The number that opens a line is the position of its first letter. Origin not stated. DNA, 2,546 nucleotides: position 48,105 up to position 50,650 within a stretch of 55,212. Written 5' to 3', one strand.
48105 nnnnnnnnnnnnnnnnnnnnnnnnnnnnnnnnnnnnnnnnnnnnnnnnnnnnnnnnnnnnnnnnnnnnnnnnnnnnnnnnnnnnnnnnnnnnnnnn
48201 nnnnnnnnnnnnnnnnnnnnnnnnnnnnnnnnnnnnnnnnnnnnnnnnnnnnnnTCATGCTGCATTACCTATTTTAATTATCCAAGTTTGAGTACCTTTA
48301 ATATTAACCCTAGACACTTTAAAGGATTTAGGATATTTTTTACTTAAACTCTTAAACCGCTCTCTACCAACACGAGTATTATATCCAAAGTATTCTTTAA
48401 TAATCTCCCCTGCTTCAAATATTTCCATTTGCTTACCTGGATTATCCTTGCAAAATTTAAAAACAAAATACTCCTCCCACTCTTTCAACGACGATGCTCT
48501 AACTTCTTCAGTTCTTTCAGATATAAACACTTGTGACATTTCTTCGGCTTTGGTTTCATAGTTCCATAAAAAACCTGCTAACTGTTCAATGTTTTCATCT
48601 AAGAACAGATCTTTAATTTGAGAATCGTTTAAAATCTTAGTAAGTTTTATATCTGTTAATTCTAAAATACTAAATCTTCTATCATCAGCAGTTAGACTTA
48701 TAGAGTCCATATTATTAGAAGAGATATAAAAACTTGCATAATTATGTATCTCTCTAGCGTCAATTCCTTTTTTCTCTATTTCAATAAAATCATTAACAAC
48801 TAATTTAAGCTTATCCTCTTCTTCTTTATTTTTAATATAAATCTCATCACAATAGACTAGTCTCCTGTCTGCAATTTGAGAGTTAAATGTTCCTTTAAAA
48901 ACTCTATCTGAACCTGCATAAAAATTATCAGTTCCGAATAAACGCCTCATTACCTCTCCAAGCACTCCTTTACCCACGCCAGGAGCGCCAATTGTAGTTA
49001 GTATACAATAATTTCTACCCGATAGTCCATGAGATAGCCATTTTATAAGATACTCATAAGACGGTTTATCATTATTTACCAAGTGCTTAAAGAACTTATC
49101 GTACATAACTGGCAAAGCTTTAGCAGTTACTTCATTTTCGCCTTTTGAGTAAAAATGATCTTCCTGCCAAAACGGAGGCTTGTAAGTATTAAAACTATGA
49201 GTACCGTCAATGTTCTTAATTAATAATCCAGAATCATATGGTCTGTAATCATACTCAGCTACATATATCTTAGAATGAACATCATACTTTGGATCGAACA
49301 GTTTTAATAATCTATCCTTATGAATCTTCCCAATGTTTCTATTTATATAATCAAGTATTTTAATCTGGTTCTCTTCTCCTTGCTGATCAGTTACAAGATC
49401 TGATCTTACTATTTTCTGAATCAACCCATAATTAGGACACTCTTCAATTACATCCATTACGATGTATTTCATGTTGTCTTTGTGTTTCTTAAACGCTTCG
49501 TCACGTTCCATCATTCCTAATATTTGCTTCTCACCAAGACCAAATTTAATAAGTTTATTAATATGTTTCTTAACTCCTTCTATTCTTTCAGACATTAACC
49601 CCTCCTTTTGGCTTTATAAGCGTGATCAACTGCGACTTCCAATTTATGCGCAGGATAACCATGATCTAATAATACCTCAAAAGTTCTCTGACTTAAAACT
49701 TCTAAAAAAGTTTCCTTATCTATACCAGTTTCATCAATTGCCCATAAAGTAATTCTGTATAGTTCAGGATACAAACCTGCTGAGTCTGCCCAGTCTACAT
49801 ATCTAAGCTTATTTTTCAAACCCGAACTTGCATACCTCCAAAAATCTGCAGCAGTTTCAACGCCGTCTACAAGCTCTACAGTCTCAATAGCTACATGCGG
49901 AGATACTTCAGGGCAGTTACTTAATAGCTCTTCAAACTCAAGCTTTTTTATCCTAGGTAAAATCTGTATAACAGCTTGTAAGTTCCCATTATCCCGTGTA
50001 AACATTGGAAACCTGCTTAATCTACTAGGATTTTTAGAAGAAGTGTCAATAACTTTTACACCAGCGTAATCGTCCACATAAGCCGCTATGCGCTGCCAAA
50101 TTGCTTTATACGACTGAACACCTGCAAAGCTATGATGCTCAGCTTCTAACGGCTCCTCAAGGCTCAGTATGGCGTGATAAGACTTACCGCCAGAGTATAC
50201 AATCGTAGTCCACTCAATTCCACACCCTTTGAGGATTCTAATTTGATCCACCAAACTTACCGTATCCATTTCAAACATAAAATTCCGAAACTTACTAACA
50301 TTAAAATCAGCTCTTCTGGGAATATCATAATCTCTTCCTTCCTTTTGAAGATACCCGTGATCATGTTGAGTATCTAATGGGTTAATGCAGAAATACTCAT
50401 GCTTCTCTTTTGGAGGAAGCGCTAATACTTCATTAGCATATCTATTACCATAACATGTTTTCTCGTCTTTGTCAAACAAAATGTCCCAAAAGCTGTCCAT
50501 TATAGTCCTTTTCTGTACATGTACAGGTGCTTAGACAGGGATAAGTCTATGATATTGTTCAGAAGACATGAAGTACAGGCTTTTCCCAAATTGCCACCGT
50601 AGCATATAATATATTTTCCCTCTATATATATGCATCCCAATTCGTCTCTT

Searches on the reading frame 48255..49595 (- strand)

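Call 41: search_protein_families(library=phrogs, proteins=[window:48255-49595:-], max_evalue=0.00001)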
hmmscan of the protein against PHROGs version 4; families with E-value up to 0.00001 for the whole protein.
window:48255-49595:- (446 aa): 4 families
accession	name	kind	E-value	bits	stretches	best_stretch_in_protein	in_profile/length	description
phrog_1156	-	DNA, RNA and nucleotide metabolism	2.2e-25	90.4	1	164-309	524-679/855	DNA primase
phrog_1829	-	DNA, RNA and nucleotide metabolism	5.1e-21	75.5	1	144-416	450-726/772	DNA primase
phrog_24712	-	unknown function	3.6e-14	52.6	1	142-372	418-650/801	-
phrog_864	-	DNA, RNA and nucleotide metabolism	3.4e-11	43.3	1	146-299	312-470/1064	DNA primase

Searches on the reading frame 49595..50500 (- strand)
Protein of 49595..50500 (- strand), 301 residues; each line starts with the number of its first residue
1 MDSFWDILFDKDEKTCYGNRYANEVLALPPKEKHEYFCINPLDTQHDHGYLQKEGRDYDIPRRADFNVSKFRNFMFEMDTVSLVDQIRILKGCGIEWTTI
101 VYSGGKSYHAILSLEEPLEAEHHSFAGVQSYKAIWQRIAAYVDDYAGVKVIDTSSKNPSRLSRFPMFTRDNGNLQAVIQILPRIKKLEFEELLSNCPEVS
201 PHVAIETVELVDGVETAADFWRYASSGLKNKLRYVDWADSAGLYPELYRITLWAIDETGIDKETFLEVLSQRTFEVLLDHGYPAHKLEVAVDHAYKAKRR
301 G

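Call 41: search_protein_families(library=phrogs, proteins=[window:49595-50500:-], max_evalue=0.00001)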
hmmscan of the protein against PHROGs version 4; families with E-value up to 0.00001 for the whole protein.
window:49595-50500:- (301 aa): 1 family
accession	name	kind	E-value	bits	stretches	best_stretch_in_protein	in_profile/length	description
phrog_2597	-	DNA, RNA and nucleotide metabolism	6.2e-12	45.9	1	66-179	216-317/747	DNA primase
